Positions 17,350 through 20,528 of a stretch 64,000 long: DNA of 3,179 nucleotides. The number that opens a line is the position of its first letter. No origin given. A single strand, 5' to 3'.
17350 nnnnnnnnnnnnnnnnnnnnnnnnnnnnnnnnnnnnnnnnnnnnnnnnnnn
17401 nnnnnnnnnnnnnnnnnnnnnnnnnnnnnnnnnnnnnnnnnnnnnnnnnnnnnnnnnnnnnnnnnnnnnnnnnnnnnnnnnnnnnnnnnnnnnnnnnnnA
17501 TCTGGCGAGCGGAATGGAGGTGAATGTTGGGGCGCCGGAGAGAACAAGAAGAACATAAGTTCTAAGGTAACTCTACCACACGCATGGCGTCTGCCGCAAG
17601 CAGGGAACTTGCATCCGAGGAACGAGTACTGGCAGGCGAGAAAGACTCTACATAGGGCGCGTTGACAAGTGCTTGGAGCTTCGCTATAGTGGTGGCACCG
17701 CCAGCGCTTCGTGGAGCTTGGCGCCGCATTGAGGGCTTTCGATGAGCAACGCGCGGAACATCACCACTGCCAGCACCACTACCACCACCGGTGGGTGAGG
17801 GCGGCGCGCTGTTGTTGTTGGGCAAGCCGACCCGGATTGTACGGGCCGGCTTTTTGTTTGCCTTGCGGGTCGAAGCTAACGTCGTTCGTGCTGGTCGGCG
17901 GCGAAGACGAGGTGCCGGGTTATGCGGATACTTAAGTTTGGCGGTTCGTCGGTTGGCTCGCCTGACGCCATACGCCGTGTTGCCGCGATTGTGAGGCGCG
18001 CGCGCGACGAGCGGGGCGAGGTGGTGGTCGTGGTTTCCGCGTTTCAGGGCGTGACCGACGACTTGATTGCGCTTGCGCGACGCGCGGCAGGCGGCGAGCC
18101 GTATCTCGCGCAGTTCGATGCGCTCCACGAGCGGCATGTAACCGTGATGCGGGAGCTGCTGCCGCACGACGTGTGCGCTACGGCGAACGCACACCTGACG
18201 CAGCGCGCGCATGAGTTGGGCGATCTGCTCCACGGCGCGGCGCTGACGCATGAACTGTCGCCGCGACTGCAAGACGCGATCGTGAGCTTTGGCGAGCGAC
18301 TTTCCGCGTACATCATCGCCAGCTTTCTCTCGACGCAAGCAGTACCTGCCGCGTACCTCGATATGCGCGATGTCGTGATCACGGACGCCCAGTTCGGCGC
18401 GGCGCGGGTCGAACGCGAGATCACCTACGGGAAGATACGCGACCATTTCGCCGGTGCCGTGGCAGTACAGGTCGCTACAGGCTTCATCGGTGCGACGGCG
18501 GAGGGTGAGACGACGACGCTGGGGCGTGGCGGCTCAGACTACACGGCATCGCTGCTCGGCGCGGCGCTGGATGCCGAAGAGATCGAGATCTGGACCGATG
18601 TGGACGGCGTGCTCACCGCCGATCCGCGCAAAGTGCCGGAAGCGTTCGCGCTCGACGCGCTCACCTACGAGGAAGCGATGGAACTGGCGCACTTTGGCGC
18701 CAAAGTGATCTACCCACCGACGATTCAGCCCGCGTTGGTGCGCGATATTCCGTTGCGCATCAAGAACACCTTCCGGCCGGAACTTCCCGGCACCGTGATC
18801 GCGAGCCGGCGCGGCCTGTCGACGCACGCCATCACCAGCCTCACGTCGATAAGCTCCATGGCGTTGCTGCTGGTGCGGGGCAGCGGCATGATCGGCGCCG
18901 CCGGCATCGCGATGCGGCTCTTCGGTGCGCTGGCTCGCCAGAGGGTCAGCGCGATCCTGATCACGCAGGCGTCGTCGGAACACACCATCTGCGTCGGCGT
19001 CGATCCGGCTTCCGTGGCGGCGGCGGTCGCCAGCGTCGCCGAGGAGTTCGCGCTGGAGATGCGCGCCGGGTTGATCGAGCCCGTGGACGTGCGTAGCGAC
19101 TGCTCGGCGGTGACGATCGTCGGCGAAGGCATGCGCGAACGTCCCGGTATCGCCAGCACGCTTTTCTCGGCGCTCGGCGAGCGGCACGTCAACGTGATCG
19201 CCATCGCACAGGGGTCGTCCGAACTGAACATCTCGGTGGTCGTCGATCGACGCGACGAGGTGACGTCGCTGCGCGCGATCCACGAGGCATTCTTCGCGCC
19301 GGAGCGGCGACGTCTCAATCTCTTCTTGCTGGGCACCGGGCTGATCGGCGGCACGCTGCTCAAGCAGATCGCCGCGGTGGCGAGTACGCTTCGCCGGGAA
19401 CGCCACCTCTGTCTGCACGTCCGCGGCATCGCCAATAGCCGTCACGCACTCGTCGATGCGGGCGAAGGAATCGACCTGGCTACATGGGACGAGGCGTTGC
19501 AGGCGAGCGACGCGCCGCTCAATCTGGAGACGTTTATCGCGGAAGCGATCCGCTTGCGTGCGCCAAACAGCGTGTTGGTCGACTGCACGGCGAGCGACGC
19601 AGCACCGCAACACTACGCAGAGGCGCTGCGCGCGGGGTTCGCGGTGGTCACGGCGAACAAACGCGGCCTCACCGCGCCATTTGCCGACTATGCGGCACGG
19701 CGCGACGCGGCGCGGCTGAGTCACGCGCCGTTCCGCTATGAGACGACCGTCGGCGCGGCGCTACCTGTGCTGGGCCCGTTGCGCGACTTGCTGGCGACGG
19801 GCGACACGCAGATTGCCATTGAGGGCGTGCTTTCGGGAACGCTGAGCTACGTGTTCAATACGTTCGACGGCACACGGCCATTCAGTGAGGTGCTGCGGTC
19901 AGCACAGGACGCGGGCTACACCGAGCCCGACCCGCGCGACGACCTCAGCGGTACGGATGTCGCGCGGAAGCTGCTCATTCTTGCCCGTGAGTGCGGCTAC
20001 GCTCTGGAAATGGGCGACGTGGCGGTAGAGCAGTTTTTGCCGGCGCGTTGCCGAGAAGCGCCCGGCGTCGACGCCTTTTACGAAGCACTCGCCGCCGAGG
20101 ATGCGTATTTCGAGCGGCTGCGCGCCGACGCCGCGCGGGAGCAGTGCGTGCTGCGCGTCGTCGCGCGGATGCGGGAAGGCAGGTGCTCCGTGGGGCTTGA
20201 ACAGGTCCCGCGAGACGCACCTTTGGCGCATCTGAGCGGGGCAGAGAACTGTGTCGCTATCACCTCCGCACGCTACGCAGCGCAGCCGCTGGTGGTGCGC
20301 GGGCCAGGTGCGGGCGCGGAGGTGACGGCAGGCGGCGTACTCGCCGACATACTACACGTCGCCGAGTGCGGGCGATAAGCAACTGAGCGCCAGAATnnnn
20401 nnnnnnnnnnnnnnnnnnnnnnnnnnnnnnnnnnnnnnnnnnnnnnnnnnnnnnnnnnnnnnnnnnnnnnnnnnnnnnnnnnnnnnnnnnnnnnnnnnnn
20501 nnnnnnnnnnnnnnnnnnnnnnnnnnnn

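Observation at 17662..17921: Leader-peptide transcription attenuator in front of thrA-asd-thrB-thrC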

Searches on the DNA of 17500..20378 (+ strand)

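Call 4: search_rna_families(source=window, start=17500, end=18000, threshold=evalue, max_evalue=10, show_alignments=3)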
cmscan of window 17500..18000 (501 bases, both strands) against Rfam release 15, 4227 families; matches with E-value up to 10: 1.
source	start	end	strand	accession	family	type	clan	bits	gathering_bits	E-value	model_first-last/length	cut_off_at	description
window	17746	17855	+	RF00506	Thr_leader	Cis-reg; leader;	-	22.2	55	0.074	1-118/118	no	Threonine operon leader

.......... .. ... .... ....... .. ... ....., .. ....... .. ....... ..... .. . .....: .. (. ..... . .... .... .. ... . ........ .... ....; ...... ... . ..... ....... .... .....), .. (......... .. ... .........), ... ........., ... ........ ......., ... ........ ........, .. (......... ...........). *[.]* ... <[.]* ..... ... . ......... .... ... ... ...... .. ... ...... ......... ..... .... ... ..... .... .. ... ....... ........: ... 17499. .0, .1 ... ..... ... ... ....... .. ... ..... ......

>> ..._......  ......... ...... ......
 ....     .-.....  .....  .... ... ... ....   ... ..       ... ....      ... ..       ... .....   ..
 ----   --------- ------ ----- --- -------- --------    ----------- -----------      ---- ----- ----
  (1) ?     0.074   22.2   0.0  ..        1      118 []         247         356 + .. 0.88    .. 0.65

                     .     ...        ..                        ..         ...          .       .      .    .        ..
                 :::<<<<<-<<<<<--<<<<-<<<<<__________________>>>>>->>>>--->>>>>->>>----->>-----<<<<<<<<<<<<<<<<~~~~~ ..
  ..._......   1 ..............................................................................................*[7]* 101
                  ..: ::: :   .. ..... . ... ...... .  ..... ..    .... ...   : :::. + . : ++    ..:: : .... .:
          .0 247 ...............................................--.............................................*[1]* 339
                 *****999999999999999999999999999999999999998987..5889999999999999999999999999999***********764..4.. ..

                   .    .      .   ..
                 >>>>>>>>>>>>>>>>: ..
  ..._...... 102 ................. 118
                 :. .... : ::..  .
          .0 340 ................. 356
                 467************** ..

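Call 39: search_rna_families(sources=[L001, L002, L137, L139, L140, L141], threshold=evalue, max_evalue=10)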
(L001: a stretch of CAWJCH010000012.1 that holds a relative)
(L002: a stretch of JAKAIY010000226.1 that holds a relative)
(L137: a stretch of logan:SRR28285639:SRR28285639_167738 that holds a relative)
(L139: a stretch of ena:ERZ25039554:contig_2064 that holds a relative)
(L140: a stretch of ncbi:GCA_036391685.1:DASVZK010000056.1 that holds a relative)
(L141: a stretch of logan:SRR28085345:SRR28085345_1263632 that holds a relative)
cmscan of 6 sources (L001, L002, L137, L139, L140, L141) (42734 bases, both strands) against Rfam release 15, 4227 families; matches with E-value up to 10: 21.
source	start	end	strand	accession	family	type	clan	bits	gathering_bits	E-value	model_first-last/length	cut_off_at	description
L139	2864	2951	+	RF00005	tRNA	Gene; tRNA;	CL00001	51.9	29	2e-08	1-71/71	no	tRNA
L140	2901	2988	+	RF00005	tRNA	Gene; tRNA;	CL00001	51.9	29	2e-08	1-71/71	no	tRNA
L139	3037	3123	+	RF00005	tRNA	Gene; tRNA;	CL00001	51.1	29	3.2e-08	1-71/71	no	tRNA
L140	3068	3154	+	RF00005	tRNA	Gene; tRNA;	CL00001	51.1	29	3.2e-08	1-71/71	no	tRNA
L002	799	906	+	RF00506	Thr_leader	Cis-reg; leader;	-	29.9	55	0.096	1-118/118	no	Threonine operon leader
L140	3855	3970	+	RF00506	Thr_leader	Cis-reg; leader;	-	29.4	55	0.12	1-118/118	no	Threonine operon leader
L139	2899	2951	-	RF04351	Plastid-psbl-rps4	Cis-reg;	-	29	68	0.037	1-53/53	no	Plastid-psbl-rps4 3UTR RNA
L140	2891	3055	+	RF02223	sX4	Gene; sRNA;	-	27.1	70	0.071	1-167/167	no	Proteobacterial sRNA sX4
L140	632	689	-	RF03819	mir-Ro6-3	Gene; miRNA;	-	26.7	79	3.3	1-72/72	no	mir-Ro6-3 microRNA precursor family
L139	7938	7975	+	RF01340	CRISPR-DR29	Gene; CRISPR;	-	26.4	39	0.16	1-37/37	no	CRISPR RNA direct repeat element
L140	2936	2988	-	RF04351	Plastid-psbl-rps4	Cis-reg;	-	26.4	68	0.18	1-53/53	no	Plastid-psbl-rps4 3UTR RNA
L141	1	99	+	RF00506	Thr_leader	Cis-reg; leader;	-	26.2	55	0.7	13-118/118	5'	Threonine operon leader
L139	3072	3123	-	RF04351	Plastid-psbl-rps4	Cis-reg;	-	25.7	68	0.29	1-53/53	no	Plastid-psbl-rps4 3UTR RNA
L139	2854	3025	+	RF02223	sX4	Gene; sRNA;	-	25.3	70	0.2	1-167/167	no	Proteobacterial sRNA sX4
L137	3854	3965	+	RF00506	Thr_leader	Cis-reg; leader;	-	23.7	55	2.8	1-118/118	no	Threonine operon leader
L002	1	68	-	RF04351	Plastid-psbl-rps4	Cis-reg;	-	22.5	68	2.2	1-53/53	no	Plastid-psbl-rps4 3UTR RNA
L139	3904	3977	+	RF00519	suhB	Gene; sRNA;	CL00108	21.1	41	4.2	1-77/77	no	Makes More Granules Regulator RNA (mmgR)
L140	3103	3154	-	RF04351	Plastid-psbl-rps4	Cis-reg;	-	20.8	68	6.1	1-53/53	no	Plastid-psbl-rps4 3UTR RNA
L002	2109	2164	-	RF01145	sR14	Gene; snRNA; snoRNA; CD-box;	-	17.8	38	1.6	1-54/54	no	Small nucleolar RNA sR14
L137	370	398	+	RF02939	COG2908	Cis-reg;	-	17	58.7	8.7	1-45/45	no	COG2908 RNA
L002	1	71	+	RF00023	tmRNA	Gene;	CL00001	14.9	47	0.043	38-374/374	5'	transfer-messenger RNA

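Call 60: search_rna_families(source=L027, start=1250, end=1650, threshold=evalue, max_evalue=10)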
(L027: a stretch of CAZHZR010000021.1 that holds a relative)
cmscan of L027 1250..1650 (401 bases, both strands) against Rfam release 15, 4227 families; matches with E-value up to 10: 8.
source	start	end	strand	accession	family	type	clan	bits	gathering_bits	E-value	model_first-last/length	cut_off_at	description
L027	1391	1528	+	RF00515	PyrR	Cis-reg;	-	21.5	54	1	1-115/115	no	PyrR binding site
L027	1399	1528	+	RF00506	Thr_leader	Cis-reg; leader;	-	20.2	55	0.17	1-118/118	no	Threonine operon leader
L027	1469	1527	+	RF01859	Phe_leader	Cis-reg; leader;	-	18.6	55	1.2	1-125/125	no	Phenylalanine leader peptide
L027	1343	1427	-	RF01283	snoU30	Gene; snRNA; snoRNA; CD-box;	CL00052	16.4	45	2.8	1-86/86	no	Small nucleolar RNA U30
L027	1474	1523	+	RF02438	SpF51_sRNA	Gene; sRNA;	-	15.8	50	3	1-45/45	no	Streptococcus sRNA SpF51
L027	1267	1325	+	RF01159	snoU18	Gene; snRNA; snoRNA; CD-box;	CL00047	15.8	47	5.8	23-71/71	no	Small nucleolar RNA U18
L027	1361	1534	+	RF00557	L10_leader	Cis-reg; leader;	-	14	44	6.4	1-138/138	no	Ribosomal protein L10 leader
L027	1490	1599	-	RF02450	ncr1175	Gene; sRNA;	-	13.9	60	6.6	1-110/110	no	Bacillus sRNA ncr1175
